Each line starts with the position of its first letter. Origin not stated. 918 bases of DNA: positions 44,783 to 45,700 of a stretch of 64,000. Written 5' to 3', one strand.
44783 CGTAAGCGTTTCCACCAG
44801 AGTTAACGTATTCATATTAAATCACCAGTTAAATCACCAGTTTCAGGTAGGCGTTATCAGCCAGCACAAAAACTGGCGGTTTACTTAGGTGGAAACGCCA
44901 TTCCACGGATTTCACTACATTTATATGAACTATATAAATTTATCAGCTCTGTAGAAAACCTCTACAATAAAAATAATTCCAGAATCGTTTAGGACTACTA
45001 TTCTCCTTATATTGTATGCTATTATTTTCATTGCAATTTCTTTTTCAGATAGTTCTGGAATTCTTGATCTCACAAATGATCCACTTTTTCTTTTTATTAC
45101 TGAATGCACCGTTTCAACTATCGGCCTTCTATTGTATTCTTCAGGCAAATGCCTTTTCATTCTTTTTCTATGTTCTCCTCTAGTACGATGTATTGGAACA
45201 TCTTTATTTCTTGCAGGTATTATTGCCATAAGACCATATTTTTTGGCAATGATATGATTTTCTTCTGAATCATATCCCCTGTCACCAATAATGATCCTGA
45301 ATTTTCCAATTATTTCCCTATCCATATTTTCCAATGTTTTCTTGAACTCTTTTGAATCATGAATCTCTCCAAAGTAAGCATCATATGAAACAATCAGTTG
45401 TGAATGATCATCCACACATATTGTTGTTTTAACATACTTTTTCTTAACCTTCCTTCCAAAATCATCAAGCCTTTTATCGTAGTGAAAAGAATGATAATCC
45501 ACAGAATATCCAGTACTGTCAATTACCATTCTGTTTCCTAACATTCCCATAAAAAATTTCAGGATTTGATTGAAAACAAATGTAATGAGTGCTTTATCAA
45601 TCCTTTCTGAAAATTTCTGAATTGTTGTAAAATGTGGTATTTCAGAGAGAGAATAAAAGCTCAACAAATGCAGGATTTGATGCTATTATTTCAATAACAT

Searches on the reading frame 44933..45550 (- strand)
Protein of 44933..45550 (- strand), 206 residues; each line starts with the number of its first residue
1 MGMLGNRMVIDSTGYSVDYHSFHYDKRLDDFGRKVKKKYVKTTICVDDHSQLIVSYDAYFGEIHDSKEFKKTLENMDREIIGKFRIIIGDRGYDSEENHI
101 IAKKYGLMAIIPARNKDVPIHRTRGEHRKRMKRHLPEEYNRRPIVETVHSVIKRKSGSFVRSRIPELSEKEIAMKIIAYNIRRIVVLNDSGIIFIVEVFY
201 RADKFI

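Call 49: search_protein_families(library=pfam, proteins=[window:44933-45550:-], max_evalue=0.01)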
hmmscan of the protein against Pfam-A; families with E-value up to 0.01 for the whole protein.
window:44933-45550:- (206 aa): 3 families
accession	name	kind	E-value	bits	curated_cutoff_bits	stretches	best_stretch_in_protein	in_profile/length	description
PF01609.27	DDE_Tnp_1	-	1.9e-18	67.4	23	1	8-181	7-200/200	Transposase DDE domain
PF13359.12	DDE_Tnp_4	-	0.00053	20.1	24.8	1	26-154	16-129/158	DDE superfamily endonuclease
PF13586.12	DDE_Tnp_1_2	-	0.005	17.7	29.2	0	89-177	3-81/86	Transposase DDE domain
